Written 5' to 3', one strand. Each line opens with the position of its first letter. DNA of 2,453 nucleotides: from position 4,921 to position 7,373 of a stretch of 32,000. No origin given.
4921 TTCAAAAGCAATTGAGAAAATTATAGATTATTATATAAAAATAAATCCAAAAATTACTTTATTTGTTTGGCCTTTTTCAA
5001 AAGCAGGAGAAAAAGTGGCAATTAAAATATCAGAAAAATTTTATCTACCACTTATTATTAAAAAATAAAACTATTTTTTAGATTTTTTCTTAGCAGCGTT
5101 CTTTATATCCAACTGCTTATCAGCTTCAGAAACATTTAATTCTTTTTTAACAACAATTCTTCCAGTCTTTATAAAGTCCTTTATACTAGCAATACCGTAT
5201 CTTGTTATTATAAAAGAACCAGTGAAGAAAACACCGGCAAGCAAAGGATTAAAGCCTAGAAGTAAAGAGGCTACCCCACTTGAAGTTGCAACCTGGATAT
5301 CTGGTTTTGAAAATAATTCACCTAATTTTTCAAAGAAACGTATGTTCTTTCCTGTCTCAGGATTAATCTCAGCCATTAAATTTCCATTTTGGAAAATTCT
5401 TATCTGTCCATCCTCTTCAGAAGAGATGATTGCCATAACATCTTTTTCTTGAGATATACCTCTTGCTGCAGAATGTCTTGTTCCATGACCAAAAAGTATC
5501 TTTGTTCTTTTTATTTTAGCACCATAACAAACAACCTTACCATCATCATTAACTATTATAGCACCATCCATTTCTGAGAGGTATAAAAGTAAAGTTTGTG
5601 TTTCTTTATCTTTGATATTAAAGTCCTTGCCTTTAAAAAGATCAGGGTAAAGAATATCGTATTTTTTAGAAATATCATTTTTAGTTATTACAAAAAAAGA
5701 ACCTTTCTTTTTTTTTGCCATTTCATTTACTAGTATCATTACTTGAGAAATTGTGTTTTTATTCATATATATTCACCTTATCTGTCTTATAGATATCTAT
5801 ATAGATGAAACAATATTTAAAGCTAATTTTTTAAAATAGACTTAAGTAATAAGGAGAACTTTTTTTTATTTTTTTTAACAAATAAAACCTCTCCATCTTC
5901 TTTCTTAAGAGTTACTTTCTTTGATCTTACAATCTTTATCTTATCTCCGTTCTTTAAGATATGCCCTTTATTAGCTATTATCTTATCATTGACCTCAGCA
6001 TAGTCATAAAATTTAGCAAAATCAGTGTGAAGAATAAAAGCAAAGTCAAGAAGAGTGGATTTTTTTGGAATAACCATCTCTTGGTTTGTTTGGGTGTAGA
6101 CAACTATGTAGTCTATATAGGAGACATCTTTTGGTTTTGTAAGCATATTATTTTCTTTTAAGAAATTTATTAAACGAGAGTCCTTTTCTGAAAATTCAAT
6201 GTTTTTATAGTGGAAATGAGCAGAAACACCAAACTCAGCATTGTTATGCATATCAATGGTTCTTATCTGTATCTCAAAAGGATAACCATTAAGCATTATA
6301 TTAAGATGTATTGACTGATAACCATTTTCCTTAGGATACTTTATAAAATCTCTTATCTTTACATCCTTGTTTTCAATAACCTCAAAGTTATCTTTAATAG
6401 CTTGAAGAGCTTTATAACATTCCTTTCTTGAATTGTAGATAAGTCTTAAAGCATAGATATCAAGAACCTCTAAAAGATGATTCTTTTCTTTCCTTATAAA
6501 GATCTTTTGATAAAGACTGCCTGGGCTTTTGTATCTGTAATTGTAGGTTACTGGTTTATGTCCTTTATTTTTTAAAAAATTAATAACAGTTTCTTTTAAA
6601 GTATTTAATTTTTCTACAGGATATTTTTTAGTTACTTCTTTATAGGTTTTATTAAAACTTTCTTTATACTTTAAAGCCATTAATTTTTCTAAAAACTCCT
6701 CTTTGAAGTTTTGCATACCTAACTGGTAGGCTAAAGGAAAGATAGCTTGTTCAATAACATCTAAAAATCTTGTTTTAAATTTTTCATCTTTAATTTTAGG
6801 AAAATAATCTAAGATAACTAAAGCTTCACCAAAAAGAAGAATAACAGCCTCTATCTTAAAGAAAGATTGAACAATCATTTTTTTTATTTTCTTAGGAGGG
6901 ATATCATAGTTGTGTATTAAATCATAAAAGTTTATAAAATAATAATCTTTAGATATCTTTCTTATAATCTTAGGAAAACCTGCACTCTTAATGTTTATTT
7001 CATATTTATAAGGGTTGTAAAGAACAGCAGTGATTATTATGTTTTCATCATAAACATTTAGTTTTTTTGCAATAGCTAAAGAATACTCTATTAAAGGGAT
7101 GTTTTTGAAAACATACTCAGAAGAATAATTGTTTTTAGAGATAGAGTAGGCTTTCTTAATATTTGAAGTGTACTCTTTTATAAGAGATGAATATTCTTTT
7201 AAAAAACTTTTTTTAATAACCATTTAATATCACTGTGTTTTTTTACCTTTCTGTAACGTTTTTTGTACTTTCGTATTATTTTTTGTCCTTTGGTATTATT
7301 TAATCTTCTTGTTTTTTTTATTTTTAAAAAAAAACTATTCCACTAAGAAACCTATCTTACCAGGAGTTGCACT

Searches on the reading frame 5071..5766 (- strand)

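Call 7: search_protein_families(library=pfam, proteins=[window:5071-5766:-], max_evalue=0.1)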
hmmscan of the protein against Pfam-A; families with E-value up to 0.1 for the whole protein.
window:5071-5766:- (231 aa): 1 family
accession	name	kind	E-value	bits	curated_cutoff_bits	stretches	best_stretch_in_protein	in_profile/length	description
PF02457.21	DAC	-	8.4e-19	67.8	27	1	13-129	4-118/119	DisA bacterial checkpoint controller nucleotide-binding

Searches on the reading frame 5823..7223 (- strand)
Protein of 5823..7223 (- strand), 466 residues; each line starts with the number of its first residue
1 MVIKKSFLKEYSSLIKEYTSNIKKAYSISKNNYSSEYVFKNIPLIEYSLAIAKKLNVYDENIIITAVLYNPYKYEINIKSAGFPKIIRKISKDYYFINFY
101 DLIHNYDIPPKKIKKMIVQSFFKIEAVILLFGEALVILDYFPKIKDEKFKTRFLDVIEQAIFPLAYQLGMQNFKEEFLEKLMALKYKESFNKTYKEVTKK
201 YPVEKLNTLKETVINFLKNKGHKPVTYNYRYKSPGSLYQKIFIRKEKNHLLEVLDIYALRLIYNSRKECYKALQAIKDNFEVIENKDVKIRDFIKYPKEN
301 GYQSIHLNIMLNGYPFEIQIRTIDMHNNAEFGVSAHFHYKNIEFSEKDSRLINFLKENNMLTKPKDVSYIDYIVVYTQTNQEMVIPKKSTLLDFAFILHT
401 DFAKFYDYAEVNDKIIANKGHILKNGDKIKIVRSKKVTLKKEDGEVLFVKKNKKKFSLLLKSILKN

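Call 7: search_protein_families(library=pfam, proteins=[window:5823-7223:-], max_evalue=0.1)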
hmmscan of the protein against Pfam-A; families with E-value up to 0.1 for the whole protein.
window:5823-7223:- (466 aa): 2 families
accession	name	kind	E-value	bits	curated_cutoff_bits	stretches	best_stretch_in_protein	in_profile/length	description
PF04607.23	RelA_SpoT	-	5.3e-29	101.2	27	1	230-341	2-110/113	Region found in RelA / SpoT proteins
PF02824.27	TGS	-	3.7e-08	33.7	22.2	1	373-432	1-59/60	TGS domain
